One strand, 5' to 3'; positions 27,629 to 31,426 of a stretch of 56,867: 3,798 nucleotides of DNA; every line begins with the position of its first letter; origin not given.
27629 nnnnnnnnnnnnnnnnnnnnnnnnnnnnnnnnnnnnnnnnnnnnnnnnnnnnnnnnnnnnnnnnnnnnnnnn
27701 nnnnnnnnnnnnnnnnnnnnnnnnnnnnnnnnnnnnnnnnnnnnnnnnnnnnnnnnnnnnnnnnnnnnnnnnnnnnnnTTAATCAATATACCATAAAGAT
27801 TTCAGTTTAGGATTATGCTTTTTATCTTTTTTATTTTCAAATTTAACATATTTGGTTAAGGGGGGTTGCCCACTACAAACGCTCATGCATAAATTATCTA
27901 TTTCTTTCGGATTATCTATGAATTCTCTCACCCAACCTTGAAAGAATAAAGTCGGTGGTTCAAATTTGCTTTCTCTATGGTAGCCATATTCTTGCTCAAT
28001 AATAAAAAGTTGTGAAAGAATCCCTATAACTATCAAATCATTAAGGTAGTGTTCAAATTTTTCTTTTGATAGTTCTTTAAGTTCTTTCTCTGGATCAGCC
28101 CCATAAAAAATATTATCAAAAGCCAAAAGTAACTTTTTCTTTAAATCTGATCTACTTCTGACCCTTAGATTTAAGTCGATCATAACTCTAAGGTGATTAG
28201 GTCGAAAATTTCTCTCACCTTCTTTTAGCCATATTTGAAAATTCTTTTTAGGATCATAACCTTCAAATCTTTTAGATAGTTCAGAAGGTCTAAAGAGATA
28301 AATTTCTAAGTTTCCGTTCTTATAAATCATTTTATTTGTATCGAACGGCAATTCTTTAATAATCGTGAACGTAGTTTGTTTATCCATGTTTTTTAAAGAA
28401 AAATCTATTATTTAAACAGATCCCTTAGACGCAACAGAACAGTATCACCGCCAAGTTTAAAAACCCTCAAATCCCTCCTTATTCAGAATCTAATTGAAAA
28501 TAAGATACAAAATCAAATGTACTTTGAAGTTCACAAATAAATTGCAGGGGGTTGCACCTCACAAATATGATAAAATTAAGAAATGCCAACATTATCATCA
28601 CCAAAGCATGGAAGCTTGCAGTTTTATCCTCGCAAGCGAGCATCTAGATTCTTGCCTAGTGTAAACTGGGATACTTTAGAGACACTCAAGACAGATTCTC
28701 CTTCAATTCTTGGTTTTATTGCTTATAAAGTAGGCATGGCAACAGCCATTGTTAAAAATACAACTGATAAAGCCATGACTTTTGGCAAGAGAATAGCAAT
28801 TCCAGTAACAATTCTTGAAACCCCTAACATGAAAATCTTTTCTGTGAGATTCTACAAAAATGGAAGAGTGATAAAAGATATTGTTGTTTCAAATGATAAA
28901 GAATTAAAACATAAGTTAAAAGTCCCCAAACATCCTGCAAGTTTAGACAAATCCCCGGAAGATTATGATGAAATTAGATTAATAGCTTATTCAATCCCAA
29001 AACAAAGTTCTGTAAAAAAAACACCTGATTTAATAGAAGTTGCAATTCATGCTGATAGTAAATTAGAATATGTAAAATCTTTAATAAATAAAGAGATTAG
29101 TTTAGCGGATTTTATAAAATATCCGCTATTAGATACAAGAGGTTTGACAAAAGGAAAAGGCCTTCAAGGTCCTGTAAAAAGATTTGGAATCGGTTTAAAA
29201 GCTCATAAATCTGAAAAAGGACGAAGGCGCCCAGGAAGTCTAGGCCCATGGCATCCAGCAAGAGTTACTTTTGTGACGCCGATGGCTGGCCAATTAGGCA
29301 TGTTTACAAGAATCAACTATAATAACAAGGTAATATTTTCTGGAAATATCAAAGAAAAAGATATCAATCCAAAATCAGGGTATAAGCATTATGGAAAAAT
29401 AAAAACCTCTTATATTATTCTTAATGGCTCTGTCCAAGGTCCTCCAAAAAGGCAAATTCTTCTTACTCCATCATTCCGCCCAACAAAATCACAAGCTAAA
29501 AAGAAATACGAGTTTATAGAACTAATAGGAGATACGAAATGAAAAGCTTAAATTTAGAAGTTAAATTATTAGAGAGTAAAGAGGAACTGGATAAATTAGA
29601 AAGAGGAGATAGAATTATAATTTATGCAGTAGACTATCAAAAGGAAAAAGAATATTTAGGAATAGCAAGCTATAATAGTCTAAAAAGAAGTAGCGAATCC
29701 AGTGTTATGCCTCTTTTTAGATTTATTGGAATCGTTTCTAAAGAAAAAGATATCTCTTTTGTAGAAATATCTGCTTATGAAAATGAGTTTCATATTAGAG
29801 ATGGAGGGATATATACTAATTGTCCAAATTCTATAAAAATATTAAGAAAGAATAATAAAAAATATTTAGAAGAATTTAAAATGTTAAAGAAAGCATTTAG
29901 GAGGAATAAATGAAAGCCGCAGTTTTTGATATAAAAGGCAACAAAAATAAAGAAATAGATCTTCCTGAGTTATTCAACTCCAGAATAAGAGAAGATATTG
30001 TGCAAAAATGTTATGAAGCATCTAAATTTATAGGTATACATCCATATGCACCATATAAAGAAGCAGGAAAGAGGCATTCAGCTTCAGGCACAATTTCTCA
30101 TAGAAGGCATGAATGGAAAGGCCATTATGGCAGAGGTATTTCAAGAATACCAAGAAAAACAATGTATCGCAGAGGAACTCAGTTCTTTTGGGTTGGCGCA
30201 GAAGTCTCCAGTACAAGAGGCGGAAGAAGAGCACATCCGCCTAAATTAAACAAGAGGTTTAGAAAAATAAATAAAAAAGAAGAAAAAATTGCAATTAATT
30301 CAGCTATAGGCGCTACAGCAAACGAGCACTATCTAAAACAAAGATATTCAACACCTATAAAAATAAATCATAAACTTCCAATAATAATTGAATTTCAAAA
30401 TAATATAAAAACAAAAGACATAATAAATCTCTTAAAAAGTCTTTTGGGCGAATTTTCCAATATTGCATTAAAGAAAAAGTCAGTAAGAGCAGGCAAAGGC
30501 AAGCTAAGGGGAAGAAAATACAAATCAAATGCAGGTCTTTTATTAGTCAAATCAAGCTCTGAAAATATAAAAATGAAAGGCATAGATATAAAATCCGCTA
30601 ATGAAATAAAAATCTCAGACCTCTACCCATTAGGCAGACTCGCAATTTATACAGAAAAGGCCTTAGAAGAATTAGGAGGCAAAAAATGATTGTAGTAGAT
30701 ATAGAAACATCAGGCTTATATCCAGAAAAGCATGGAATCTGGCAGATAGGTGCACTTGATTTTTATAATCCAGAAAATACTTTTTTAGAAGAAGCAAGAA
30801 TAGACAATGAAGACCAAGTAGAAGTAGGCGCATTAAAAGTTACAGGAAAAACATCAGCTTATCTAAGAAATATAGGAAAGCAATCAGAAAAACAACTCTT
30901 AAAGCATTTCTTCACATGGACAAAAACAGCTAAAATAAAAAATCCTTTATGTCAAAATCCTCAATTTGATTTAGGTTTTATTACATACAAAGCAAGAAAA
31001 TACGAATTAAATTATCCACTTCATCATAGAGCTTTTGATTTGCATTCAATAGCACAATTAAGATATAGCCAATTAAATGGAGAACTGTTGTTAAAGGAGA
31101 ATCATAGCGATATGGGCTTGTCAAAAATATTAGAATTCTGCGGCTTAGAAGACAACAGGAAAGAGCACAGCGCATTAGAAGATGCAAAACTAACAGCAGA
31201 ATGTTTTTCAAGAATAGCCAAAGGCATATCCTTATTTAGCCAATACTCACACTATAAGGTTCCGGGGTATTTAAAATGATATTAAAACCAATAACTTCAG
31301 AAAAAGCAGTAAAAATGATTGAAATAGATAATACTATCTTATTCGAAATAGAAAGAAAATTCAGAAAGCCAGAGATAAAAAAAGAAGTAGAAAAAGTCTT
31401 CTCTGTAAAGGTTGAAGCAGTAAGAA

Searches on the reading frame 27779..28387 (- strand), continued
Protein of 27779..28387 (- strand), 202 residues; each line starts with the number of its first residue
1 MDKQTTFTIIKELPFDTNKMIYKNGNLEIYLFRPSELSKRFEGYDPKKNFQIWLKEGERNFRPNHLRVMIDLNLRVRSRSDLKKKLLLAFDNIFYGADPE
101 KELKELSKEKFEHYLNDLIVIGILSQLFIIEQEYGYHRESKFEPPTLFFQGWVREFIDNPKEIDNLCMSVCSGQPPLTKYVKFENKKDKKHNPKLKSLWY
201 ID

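Call 56: search_protein_families(library=pfam, proteins=[L014:752-1696:+, L020:8624-9154:+, L047:3407-3934:+, L080:8855-10147:+, L080:10150-10878:-], max_evalue=0.05)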
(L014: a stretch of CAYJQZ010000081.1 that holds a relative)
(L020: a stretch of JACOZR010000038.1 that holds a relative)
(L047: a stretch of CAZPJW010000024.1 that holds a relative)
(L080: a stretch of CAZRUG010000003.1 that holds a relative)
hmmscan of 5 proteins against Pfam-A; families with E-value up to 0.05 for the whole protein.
L014:752-1696:+ (315 aa): 0 families

L020:8624-9154:+ (177 aa): 0 families

L047:3407-3934:+ (176 aa): 1 family
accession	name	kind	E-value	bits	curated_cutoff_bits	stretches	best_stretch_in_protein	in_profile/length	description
PF13020.12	NOV_C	-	0.0046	17.4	22.1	1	21-84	6-63/91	Protein NO VEIN, C-terminal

L080:8855-10147:+ (431 aa): 5 families
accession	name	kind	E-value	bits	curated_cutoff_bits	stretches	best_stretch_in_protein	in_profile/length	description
PF04055.27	Radical_SAM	-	2.3e-29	103.1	29.5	1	112-256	3-158/166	Radical SAM superfamily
PF13186.11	SPASM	-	3.7e-10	40.4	21.5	1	333-397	1-67/67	Iron-sulfur cluster-binding domain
PF13353.11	Fer4_12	-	3.1e-07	31.2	22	1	114-228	13-136/137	4Fe-4S single cluster domain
PF19238.5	Radical_SAM_2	-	2.5e-06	27.7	26.7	1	163-269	39-144/151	Radical SAM-like domain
PF16221.11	HTH_47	-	0.004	17.1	27.1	1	24-83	20-77/78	winged helix-turn-helix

L080:10150-10878:- (243 aa): 1 family
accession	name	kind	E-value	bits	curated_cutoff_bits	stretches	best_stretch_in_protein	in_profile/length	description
PF23907.1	DUF7249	-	0.041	15.3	27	0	46-82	39-75/93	Family of unknown function (DUF7249)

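Call 57: search_protein_families(library=padloc, proteins=[L014:752-1696:+, L020:8624-9154:+, L080:8855-10147:+, L080:10150-10878:-, L004:2552-4342:-], max_evalue=0.01)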
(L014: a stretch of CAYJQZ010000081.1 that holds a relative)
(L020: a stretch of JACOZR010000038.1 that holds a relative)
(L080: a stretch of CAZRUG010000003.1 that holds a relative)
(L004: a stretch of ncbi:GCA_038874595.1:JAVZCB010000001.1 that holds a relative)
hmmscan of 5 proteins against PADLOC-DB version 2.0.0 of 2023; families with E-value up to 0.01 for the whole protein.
L014:752-1696:+ (315 aa): 0 families

L020:8624-9154:+ (177 aa): 0 families

L080:8855-10147:+ (431 aa): 3 families
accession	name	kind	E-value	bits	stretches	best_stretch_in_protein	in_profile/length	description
PDLC02903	pVip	-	2.3e-22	77.7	1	110-248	4-145/257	Viperins not associated with kinases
PDLC02904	pVip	-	5.2e-18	63.5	1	113-249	10-150/262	Viperins associated with kinases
PDLC02905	pVip-kinase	-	2.5e-08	31.6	1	103-217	179-299/474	Viperin-kinase fusion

L080:10150-10878:- (243 aa): 0 families

L004:2552-4342:- (596 aa): 0 families

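Call 65: search_dna_similar(query=window:27779-28387:-, collection=plasmids, mode=protein, max_evalue=0.001)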
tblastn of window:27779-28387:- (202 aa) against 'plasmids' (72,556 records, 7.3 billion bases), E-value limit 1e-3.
No match.

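Call 66: search_dna_similar(query=window:27779-28387:-, collection=phages, mode=protein, max_evalue=0.001)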
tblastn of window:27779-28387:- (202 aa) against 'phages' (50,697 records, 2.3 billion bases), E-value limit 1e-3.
No match.

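Call 71: search_protein_families(library=pfam, proteins=[L056:1463-1744:+, L021:153-356:+, L062:8702-9595:-, L071:7291-7527:-, L027:5837-6358:+, L016:8648-8821:+, L053:7120-7836:-, L036:7440-7682:-], max_evalue=0.01)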
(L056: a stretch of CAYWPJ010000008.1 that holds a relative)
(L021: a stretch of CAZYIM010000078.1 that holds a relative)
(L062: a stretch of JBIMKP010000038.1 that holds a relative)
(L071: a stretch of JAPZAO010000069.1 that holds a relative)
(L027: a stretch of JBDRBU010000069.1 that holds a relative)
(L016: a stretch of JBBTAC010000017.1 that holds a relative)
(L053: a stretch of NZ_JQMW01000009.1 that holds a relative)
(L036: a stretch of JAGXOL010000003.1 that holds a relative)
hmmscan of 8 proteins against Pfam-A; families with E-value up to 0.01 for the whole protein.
L056:1463-1744:+ (94 aa): 4 families
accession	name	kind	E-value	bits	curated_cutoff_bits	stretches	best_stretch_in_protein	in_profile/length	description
PF08279.18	HTH_11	-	0.00024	21.4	25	1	14-42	1-29/55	HTH domain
PF01047.28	MarR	-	0.0031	17.8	24.6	1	23-59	12-48/59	MarR family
PF13412.12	HTH_24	-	0.0051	16.8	21.9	0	15-52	5-41/48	Winged helix-turn-helix DNA-binding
PF02002.24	TFIIE_alpha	-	0.0062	16.8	22.9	1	12-73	12-72/105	TFIIE alpha subunit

L021:153-356:+ (68 aa): 11 families
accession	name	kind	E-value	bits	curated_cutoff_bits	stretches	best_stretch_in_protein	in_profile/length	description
PF01381.28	HTH_3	-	2e-19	69.8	23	1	13-64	1-52/55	Helix-turn-helix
PF13560.12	HTH_31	-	6.7e-12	46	27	1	9-63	2-57/64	Helix-turn-helix domain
PF12844.13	HTH_19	-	1.1e-11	44.8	30.2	1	10-68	1-59/64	Helix-turn-helix domain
PF13443.12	HTH_26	-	2.9e-08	34.3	22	1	13-68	2-58/63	Cro/C1-type HTH DNA-binding domain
PF13413.12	HTH_25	-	2.2e-05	24.7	24.6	1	14-44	3-33/62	Helix-turn-helix domain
PF13384.12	HTH_23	-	6.7e-05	23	24.6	0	15-37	12-33/50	Homeodomain-like domain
PF13744.12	HTH_37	-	0.00041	20.5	27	1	10-59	20-67/80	Helix-turn-helix domain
PF17762.8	HTH_ParB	-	0.00078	20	22.6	1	12-39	11-38/102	ParB HTH domain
PF08279.18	HTH_11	-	0.002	18.4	25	0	12-37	5-31/55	HTH domain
PF04545.22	Sigma70_r4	-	0.0043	17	24.1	0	15-43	14-42/50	Sigma-70, region 4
PF13730.12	HTH_36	-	0.0088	16.3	25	0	23-39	27-43/55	Helix-turn-helix domain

L062:8702-9595:- (298 aa): 1 family
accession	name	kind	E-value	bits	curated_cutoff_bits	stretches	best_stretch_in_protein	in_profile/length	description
PF04556.18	DpnII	-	3.2e-97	325.6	23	1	17-295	2-277/278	DpnII restriction endonuclease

L071:7291-7527:- (79 aa): 2 families
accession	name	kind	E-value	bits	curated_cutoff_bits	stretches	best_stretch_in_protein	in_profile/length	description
PF13248.11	Zn_ribbon_3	-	0.0023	17.8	27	0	5-13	15-23/26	zinc-ribbon domain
PF23783.1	Zn_ribbon_TiaS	-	0.0075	16.4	27.3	0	51-68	22-39/41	TiaS C-terminal zinc ribbon domain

L027:5837-6358:+ (174 aa): 1 family
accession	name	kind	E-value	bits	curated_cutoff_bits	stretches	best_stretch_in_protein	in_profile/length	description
PF20472.4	PDDEXK_11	-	0.00098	19.3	23.7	1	70-109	42-81/145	PD-(D/E)XK nuclease superfamily domain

L016:8648-8821:+ (58 aa): 0 families

L053:7120-7836:- (238 aa): 10 families
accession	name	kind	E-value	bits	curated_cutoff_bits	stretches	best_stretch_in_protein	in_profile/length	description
PF01555.25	N6_N4_Mtase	-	5.4e-28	98.9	26.7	2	7-84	138-218/221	DNA methylase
PF01170.24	UPF0020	-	1.8e-11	44.6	22.3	1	46-158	27-155/197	RMKL-like, methyltransferase domain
PF03602.21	Cons_hypoth95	-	4.6e-07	30.1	24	1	46-131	40-129/182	Conserved hypothetical protein 95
PF13847.12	Methyltransf_31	-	7.6e-07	29.4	27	1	46-171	2-110/145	Methyltransferase domain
PF13649.12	Methyltransf_25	-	1.3e-06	29.5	27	1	51-121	1-70/97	Methyltransferase domain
PF08241.18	Methyltransf_11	-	3.6e-06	28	21.2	1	57-121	4-66/95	Methyltransferase domain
PF09445.16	Methyltransf_15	-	0.00097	19.2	22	1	49-142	2-98/165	RNA cap guanine-N2 methyltransferase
PF02475.24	TRM5-TYW2_MTfase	-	0.006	17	28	1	41-114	30-104/164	TRM5/TYW2 methyltransferase domain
PF08242.18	Methyltransf_12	-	0.0066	17.6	30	0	57-121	6-71/98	Methyltransferase domain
PF01209.24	Ubie_methyltran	-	0.007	16.2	20.1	0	45-120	45-121/233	ubiE/COQ5 methyltransferase family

L036:7440-7682:- (81 aa): 1 family
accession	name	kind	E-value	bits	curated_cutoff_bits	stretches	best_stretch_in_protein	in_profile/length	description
PF08984.16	DUF1858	-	0.0022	18.5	32.2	1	16-70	3-59/59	Domain of unknown function (DUF1858)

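Call 75: search_protein_families(library=phrogs, proteins=[window:27782-28387:-], max_evalue=0.01)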
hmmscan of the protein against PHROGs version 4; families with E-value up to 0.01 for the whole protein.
window:27782-28387:- (202 aa): 0 families

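Call 92: search_protein_families(library=pfam, proteins=[L004:1813-2559:-], max_evalue=0.01)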
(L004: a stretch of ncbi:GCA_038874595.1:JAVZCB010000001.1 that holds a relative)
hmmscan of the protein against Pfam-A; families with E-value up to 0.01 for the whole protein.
L004:1813-2559:- (249 aa): 0 families

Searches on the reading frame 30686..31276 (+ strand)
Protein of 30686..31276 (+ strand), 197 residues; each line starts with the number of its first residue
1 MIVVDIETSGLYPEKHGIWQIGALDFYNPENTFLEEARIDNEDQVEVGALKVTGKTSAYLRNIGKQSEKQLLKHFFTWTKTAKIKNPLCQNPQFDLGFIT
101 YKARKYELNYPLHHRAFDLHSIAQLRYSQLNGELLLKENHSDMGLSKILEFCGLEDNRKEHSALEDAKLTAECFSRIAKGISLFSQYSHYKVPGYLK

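Call 92: search_protein_families(library=pfam, proteins=[window:30686-31276:+], max_evalue=0.01)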
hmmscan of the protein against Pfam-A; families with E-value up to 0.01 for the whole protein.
window:30686-31276:+ (197 aa): 3 families
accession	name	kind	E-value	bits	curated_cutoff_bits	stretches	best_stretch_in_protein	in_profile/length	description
PF00929.31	RNase_T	-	2e-14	54.9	24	1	2-174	1-164/164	Exonuclease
PF13482.12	RNase_H_2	-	8.4e-08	32.8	22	1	4-43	3-42/165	RNase_H superfamily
PF16473.11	Rv2179c-like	-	6.3e-06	26.4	27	1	2-177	3-176/177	3'-5' exoribonuclease Rv2179c-like domain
